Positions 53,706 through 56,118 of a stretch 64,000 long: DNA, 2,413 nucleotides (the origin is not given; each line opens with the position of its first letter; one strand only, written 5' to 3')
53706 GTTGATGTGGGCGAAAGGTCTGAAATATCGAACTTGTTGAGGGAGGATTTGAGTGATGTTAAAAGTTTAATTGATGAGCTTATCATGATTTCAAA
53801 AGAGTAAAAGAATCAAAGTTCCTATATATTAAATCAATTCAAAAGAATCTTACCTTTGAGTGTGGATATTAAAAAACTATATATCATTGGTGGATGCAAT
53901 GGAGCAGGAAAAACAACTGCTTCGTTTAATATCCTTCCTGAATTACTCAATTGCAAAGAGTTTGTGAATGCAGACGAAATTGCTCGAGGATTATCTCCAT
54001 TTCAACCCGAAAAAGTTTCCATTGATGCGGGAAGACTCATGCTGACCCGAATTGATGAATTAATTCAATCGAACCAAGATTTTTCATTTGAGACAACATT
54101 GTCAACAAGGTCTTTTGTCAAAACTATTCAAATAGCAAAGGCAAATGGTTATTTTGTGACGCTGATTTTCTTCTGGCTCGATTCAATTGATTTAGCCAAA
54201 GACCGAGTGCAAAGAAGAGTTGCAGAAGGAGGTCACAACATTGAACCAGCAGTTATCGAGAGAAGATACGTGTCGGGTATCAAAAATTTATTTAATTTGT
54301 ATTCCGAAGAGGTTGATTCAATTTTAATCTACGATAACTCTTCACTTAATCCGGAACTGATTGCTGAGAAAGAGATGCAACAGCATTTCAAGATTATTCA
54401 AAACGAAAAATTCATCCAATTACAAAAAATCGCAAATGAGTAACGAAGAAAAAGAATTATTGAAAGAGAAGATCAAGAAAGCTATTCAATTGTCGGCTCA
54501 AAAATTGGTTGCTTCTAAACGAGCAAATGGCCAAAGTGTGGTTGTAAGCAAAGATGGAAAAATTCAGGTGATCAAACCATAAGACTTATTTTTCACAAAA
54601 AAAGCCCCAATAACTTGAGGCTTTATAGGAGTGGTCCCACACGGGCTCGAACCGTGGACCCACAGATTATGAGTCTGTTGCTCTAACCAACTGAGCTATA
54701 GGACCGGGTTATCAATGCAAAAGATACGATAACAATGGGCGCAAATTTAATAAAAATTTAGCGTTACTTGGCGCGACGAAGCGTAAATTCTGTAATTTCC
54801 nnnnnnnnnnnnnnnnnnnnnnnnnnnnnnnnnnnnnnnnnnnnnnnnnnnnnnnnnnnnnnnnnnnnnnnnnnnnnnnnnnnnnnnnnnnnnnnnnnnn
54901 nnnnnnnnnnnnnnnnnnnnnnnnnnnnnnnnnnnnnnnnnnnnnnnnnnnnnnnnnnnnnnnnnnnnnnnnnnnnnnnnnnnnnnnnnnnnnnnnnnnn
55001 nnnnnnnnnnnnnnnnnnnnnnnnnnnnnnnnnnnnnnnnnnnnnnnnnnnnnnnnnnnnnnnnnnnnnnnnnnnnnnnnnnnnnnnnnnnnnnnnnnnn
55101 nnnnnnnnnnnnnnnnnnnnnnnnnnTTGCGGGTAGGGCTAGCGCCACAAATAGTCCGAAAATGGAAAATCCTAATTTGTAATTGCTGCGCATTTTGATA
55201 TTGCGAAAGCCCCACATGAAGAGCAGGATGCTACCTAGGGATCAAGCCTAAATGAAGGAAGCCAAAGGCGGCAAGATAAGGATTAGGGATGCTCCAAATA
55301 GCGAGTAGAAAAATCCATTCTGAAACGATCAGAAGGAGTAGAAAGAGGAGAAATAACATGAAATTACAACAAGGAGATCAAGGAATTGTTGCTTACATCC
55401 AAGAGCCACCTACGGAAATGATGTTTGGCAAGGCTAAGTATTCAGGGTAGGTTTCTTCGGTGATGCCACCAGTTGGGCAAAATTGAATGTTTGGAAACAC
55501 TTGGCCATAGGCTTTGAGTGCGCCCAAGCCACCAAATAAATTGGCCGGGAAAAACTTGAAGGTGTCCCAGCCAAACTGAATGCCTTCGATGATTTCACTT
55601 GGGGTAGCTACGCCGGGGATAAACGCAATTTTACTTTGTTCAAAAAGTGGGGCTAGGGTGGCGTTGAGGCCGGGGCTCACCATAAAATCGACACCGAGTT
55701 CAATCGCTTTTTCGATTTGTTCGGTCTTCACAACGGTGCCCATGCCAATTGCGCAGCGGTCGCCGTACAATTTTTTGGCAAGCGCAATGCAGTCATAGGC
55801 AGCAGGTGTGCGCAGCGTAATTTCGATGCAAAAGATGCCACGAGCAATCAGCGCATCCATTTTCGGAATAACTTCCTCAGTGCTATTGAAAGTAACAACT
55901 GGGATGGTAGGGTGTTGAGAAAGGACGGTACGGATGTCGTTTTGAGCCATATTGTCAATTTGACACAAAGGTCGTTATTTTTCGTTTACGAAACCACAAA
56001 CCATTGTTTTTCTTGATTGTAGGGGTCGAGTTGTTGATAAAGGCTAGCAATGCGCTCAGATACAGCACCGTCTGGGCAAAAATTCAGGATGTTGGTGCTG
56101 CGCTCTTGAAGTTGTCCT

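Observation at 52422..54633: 2.2-kb AT-rich toxin islet bounded by a 36-bp direct repeat at the 3' end of tRNA-Met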

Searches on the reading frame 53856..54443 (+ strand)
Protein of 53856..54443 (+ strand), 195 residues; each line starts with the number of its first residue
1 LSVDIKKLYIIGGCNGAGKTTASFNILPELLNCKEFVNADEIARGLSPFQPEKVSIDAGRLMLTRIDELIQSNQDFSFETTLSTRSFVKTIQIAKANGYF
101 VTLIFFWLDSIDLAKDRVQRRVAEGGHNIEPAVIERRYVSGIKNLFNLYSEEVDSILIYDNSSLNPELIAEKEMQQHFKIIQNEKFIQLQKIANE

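Call 8: search_protein_families(library=pfam, proteins=[window:53856-54443:+], max_evalue=0.01)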
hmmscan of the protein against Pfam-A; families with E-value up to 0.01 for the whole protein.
window:53856-54443:+ (195 aa): 2 families
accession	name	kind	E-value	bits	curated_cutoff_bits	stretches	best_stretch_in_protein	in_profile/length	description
PF06414.18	Zeta_toxin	-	2.6e-10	40.5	22.3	1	6-147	16-172/199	Zeta toxin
PF13671.12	AAA_33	-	3.6e-05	24.5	27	1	9-129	2-128/143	AAA domain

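Call 9: search_protein_families(library=ncbifam, proteins=[window:53856-54443:+], max_evalue=0.01)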
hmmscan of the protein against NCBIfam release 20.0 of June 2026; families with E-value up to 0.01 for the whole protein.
window:53856-54443:+ (195 aa): 1 family
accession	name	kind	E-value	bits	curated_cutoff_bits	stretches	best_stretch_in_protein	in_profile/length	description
NF011514.0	PRK14953.1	equivalog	0.0041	16.1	536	0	5-40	37-71/488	DNA polymerase III subunits gamma and tau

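Call 46: find_homologous_proteins(query=window:53856-54443:+, max_evalue=1e-20)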
Query window:53856-54443:+ (195 aa): 7996 proteins with E <= 1e-20 among 8000 candidates; the best 120 are listed.
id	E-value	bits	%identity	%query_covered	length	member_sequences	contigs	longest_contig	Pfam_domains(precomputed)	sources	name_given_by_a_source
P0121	2.6e-120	417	99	100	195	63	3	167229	PF06414.19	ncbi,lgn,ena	-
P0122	1.3e-118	411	97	100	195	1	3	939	PF06414.19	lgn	-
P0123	1.4e-117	408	97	99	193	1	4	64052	PF06414.19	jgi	jgi:predicted ABC-type ATPase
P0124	2.0e-117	407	97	99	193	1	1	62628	PF06414.19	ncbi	-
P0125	2.5e-117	407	97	99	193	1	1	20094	PF06414.19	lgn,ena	-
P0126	3.6e-116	403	96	99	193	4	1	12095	PF06414.19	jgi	jgi:predicted ABC-type ATPase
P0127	8.0e-116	402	96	99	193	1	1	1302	PF06414.19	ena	-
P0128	2.4e-113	394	93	99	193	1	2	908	PF06414.19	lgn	-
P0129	5.6e-111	386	98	93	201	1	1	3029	PF06414.19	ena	-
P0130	3.2e-110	384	92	97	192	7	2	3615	PF06414.19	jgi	jgi:predicted ABC-type ATPase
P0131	3.3e-110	384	90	100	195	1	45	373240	PF06414.19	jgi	-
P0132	4.9e-110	383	92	97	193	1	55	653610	PF06414.19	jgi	jgi:predicted ABC-type ATPase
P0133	5.2e-110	383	92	97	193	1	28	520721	PF06414.19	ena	-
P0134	5.8e-110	383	92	97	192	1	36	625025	PF06414.19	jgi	-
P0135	5.9e-110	383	92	97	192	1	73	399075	PF06414.19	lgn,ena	-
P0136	1.4e-109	382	91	97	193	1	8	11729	PF06414.19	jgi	jgi:predicted ABC-type ATPase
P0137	1.5e-109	382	91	97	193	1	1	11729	PF06414.19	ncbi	-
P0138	1.7e-109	382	91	97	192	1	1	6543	PF06414.19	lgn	-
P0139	4.1e-109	380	91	97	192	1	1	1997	PF06414.19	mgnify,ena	mgnify:FL=1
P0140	4.7e-97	341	81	100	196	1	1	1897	PF06414.19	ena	-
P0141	4.8e-97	341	81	100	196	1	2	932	PF06414.19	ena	-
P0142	5.3e-96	338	80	99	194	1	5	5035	PF06414.19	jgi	jgi:predicted ABC-type ATPase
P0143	5.3e-96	338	80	99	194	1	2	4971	PF06414.19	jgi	jgi:predicted ABC-type ATPase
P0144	7.4e-96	337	81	97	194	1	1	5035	PF06414.19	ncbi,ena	-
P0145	7.4e-96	337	81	97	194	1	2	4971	PF06414.19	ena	-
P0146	7.6e-96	337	80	99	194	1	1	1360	PF06414.19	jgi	jgi:predicted ABC-type ATPase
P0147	4.5e-94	331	97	82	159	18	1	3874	PF06414.19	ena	-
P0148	4.5e-94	331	77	100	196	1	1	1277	PF06414.19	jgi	jgi:predicted ABC-type ATPase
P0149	5.2e-94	331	77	100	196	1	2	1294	PF06414.19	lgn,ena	-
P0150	7.7e-94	331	78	100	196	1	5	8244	PF06414.19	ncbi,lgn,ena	-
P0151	8.0e-94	331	78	100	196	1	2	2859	PF06414.19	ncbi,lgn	-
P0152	9.0e-94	330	77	100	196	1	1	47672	PF06414.19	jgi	-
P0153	1.0e-93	330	77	100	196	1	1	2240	PF06414.19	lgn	-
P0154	1.9e-93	329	78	100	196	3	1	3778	PF06414.19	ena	-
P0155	2.7e-93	329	77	100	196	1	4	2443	PF06414.19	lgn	-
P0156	4.1e-93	328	76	100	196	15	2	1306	PF06414.19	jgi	jgi:predicted ABC-type ATPase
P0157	5.2e-93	328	77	100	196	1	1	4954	PF06414.19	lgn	-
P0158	7.5e-93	327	77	100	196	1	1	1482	PF06414.19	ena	-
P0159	9.5e-93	327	77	100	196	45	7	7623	PF06414.19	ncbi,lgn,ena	ncbi:MAG: hypothetical protein RL293_898 [Bacteroidota bacterium]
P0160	1.1e-92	327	77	100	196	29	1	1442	PF06414.19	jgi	jgi:predicted ABC-type ATPase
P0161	1.5e-92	326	77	100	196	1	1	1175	PF06414.19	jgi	-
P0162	2.2e-92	326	77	99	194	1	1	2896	PF06414.19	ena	-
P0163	2.7e-92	326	77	100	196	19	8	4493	PF06414.19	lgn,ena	-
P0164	3.5e-92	325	77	100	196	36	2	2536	PF06414.19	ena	-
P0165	3.6e-92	325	77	100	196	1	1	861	PF06414.19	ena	-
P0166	4.5e-92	325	77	99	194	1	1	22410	PF06414.19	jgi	jgi:predicted ABC-type ATPase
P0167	6.0e-92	324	78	99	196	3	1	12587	PF06414.19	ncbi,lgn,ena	-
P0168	8.0e-92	324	77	99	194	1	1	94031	PF06414.19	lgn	-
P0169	1.0e-91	324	78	99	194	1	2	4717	PF06414.19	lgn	-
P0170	1.2e-91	323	77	99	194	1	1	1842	PF06414.19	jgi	jgi:predicted ABC-type ATPase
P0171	1.2e-91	323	77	99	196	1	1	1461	PF06414.19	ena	-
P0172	1.6e-91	323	77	100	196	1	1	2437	PF06414.19,PF13671.13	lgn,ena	-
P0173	1.8e-91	323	77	99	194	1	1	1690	PF06414.19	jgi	jgi:predicted ABC-type ATPase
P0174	3.0e-91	322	77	97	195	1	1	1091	PF06414.19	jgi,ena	jgi:predicted ABC-type ATPase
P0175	5.9e-91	321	76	100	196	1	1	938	PF06414.19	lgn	-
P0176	7.1e-91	321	76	100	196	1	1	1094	PF06414.19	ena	-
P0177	8.4e-91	321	75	100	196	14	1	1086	PF06414.19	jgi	jgi:predicted ABC-type ATPase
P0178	2.6e-90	319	75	100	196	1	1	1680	PF06414.19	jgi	jgi:predicted ABC-type ATPase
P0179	2.7e-90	319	76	100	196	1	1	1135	PF06414.19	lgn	-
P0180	2.9e-90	319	76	100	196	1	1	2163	PF06414.19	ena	-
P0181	3.1e-90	319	75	100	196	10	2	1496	PF06414.19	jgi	-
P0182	3.8e-90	319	76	100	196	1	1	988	PF06414.19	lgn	-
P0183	4.6e-90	318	77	97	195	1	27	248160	PF06414.19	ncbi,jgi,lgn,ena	jgi:predicted ABC-type ATPase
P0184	6.9e-90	318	76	100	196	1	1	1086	PF06414.19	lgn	-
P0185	7.9e-90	318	76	100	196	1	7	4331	PF06414.19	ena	-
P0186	9.6e-90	317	75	100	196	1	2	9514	PF06414.19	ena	-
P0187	1.0e-89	317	75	100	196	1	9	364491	PF06414.19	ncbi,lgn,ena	-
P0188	1.0e-89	317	76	100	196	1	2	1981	PF06414.19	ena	-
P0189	1.2e-89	317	76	97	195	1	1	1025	PF06414.19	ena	-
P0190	1.3e-89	317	76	100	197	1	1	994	PF06414.19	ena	-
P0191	1.4e-89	317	76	100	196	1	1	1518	PF06414.19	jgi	-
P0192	1.7e-89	316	77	97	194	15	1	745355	PF06414.19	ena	-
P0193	1.8e-89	316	75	100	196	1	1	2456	PF06414.19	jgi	jgi:predicted ABC-type ATPase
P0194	1.8e-89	316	75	100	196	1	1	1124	PF06414.19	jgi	-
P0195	1.9e-89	316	77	99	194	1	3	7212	PF06414.19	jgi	jgi:predicted ABC-type ATPase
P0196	2.5e-89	316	76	100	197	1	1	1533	PF06414.19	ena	-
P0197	2.6e-89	316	77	97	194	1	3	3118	PF06414.19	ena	-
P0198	3.4e-89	315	75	100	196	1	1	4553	PF06414.19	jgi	-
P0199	3.4e-89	315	75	100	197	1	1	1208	PF06414.19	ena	-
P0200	3.4e-89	315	76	97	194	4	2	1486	PF06414.19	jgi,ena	jgi:predicted ABC-type ATPase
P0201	3.7e-89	315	77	99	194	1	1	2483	PF06414.19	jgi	jgi:predicted ABC-type ATPase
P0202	3.8e-89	315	77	97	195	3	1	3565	PF06414.19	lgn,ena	-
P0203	3.8e-89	315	77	97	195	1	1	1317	PF06414.19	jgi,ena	jgi:predicted ABC-type ATPase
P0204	4.1e-89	315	77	97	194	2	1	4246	PF06414.19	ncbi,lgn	-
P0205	4.6e-89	315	76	99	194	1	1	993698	PF06414.19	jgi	jgi:predicted ABC-type ATPase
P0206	4.8e-89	315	76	99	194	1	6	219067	PF06414.19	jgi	jgi:predicted ABC-type ATPase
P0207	5.3e-89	315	76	100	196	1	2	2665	PF06414.19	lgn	-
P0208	5.3e-89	315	77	97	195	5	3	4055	PF06414.19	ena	-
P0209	5.3e-89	315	76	97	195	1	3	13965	PF06414.19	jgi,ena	-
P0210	5.9e-89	315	77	97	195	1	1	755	PF06414.19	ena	-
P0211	5.9e-89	315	76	100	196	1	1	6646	PF06414.19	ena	-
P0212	7.2e-89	314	76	97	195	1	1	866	PF06414.19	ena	-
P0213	9.4e-89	314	75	100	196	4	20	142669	PF06414.19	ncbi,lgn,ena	-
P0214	9.6e-89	314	76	97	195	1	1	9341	PF06414.19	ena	-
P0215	9.9e-89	314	76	97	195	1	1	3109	PF06414.19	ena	-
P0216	1.0e-88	314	76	97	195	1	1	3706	PF06414.19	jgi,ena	-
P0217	1.1e-88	314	76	97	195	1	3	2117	PF06414.19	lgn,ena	-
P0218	1.3e-88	314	76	97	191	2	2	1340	PF06414.19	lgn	-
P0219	1.4e-88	313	76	97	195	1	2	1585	PF06414.19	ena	-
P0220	1.5e-88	313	77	97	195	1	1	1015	PF06414.19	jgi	jgi:predicted ABC-type ATPase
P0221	2.0e-88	313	76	97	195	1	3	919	PF06414.19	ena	-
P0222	2.0e-88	313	78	95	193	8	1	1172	PF06414.19,PF13671.13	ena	-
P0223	2.2e-88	313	76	97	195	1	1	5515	PF06414.19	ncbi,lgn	-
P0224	2.5e-88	313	76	97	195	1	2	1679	PF06414.19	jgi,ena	jgi:predicted ABC-type ATPase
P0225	2.6e-88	313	76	97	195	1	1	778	PF06414.19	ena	-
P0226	2.6e-88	313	77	97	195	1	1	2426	PF06414.19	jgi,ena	jgi:predicted ABC-type ATPase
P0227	2.7e-88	313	75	97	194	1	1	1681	PF06414.19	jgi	jgi:predicted ABC-type ATPase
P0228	2.8e-88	312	75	100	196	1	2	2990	PF06414.19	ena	-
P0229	3.6e-88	312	76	97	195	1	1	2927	PF06414.19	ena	-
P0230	3.6e-88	312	76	97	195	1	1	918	PF06414.19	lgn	-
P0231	3.6e-88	312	75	97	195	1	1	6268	PF06414.19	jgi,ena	-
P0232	3.6e-88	312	74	100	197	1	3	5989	PF06414.19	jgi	jgi:predicted ABC-type ATPase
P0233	3.8e-88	312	77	97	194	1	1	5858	PF06414.19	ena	-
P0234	4.1e-88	312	75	97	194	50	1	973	PF06414.19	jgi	-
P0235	4.1e-88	312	76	97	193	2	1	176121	PF06414.19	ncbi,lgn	-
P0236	4.5e-88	312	74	100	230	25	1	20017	PF06414.19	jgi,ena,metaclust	metaclust:\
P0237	4.7e-88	312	75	97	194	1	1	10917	PF06414.19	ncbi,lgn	-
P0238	4.7e-88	312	76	97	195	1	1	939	PF06414.19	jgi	jgi:predicted ABC-type ATPase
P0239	4.7e-88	312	76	97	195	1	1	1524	PF06414.19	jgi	jgi:predicted ABC-type ATPase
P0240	5.2e-88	312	79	95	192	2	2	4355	PF06414.19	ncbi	-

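Call 47: find_encoding_contigs(protein=P0121, flank=10000, max_places=5)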
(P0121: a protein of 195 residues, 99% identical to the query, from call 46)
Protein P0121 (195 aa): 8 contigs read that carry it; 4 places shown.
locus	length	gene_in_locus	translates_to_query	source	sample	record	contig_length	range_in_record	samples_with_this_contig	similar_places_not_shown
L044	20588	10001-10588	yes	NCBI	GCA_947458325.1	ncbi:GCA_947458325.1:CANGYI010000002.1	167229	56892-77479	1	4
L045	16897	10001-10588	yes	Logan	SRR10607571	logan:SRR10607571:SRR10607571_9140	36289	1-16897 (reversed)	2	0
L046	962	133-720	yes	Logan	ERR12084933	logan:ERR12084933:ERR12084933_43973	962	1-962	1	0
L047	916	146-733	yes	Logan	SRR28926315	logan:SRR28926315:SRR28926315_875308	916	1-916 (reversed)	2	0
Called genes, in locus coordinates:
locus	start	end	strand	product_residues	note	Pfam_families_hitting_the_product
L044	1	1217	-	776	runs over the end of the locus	PF02689:Herpes_Helicase (faint), PF05970:PIF1, PF13191:AAA_16 (faint), PF13245:AAA_19, PF13604:AAA_30, PF01443:Viral_helicase1 (faint), PF13401:AAA_22, PF14493:HTH_40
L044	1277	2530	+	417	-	PF07690:MFS_1, PF00083:Sugar_tr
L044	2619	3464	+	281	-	PF00850:Hist_deacetyl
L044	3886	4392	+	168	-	-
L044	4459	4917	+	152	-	PF09917:DUF2147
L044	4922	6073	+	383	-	PF19783:DUF6268 (weak)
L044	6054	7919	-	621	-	PF02129:Peptidase_S15, PF00326:Peptidase_S9 (faint), PF08530:PepX_C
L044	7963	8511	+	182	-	PF03061:4HBT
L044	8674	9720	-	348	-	PF02661:Fic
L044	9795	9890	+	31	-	-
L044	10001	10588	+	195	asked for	PF06414:Zeta_toxin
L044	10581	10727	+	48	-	-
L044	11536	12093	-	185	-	PF01081:Aldolase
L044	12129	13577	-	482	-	PF10079:Rossmann-like_BshC, PF24850:CC_BshC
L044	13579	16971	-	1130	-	PF02310:B12-binding, PF03308:MeaB, PF02492:cobW (weak), PF01642:MM_CoA_mutase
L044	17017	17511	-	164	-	PF03692:CxxCxxCC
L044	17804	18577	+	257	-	PF00106:adh_short, PF08659:KR, PF13561:adh_short_C2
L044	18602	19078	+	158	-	PF02416:TatA_B_E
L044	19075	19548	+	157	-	PF00731:AIRC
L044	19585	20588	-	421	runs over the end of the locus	PF07075:NamZ_N, PF20732:NamZ_C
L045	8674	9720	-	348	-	PF02661:Fic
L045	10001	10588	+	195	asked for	PF06414:Zeta_toxin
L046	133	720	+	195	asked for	PF06414:Zeta_toxin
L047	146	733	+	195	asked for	PF06414:Zeta_toxin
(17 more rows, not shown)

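Call 48: find_encoding_contigs(protein=P0132, flank=10000, max_places=6)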
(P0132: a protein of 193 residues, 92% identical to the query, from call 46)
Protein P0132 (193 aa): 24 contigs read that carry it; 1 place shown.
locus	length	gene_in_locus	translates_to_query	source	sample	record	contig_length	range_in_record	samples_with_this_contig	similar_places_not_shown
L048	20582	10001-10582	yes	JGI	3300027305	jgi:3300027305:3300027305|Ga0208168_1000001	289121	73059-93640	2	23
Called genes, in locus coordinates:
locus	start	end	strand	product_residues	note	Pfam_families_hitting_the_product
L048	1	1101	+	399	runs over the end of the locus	-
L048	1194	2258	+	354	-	PF00108:Thiolase_N (faint), PF08545:ACP_syn_III, PF08541:ACP_syn_III_C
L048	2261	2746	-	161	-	PF06172:Cupin_5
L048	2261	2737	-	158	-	PF06172:Cupin_5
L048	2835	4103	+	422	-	PF18962:Por_Secre_tail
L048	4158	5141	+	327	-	PF07494:Reg_prop (weak)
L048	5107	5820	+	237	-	-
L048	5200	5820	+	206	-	-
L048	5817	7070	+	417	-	PF07690:MFS_1, PF00083:Sugar_tr, PF05977:MFS_3 (weak), PF07690:MFS_1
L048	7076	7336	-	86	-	-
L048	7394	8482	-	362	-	PF02661:Fic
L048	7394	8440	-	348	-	PF02661:Fic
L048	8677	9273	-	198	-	PF02661:Fic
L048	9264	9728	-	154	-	-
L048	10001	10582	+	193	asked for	PF06414:Zeta_toxin (weak)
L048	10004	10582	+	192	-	PF06414:Zeta_toxin (weak)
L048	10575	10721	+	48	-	-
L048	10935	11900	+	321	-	PF01145:Band_7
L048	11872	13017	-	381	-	PF00149:Metallophos, PF12850:Metallophos_2 (weak)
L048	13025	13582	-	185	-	PF01081:Aldolase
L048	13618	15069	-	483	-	PF10079:Rossmann-like_BshC, PF24850:CC_BshC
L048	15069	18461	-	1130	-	PF02310:B12-binding, PF03308:MeaB, PF02492:cobW (weak), PF01642:MM_CoA_mutase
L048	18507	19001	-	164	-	PF03692:CxxCxxCC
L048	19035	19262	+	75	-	-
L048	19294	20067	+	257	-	PF00106:adh_short, PF08659:KR, PF13561:adh_short_C2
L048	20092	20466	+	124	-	PF02416:TatA_B_E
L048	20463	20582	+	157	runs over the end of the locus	PF00731:AIRC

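Call 59: search_protein_families(library=padloc, proteins=[window:53856-54443:+], max_evalue=0.001)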
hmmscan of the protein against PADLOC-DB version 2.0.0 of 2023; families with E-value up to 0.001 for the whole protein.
window:53856-54443:+ (195 aa): 1 family
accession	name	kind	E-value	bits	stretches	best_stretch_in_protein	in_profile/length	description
PDLC04033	PD-T4-4_A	-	0.00096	16.4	0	2-84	15-97/460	-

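Call 60: search_protein_families(library=phrogs, proteins=[window:53856-54443:+], max_evalue=0.001)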
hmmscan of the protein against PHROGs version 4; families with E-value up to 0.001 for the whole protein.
window:53856-54443:+ (195 aa): 1 family
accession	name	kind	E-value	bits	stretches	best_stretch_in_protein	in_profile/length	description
phrog_2071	-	other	4.2e-05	24.5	1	4-180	14-178/282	ATPase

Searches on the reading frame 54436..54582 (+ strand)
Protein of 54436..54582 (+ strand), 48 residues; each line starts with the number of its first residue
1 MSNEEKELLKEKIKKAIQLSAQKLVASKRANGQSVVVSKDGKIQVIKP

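Call 8: search_protein_families(library=pfam, proteins=[window:54436-54582:+], max_evalue=0.01)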
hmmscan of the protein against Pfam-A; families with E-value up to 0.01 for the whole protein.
window:54436-54582:+ (48 aa): 0 families

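Call 9: search_protein_families(library=ncbifam, proteins=[window:54436-54582:+], max_evalue=0.01)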
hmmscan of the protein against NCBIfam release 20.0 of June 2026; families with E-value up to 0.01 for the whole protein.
window:54436-54582:+ (48 aa): 0 families

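Call 59: search_protein_families(library=padloc, proteins=[window:54436-54582:+], max_evalue=0.001)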
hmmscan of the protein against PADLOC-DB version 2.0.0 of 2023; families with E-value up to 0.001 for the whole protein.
window:54436-54582:+ (48 aa): 0 families

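Call 60: search_protein_families(library=phrogs, proteins=[window:54436-54582:+], max_evalue=0.001)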
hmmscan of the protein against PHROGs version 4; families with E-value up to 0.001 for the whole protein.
window:54436-54582:+ (48 aa): 0 families

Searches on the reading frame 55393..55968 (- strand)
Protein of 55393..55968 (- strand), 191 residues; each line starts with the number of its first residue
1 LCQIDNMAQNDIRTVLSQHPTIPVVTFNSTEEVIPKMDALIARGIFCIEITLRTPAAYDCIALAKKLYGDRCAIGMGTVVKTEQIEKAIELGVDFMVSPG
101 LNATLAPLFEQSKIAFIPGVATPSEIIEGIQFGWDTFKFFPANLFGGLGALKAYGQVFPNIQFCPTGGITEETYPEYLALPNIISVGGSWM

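Call 8: search_protein_families(library=pfam, proteins=[window:55393-55968:-], max_evalue=0.01)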
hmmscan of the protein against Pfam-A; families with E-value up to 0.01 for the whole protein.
window:55393-55968:- (191 aa): 2 families
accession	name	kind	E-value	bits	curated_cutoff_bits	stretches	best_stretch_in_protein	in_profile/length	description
PF01081.25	Aldolase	-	2e-57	194.2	27.8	1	13-191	2-179/196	KDPG and KHG aldolase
PF01702.25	TGT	-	0.0054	16.3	26.3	0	105-138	221-254/357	Queuine tRNA-ribosyltransferase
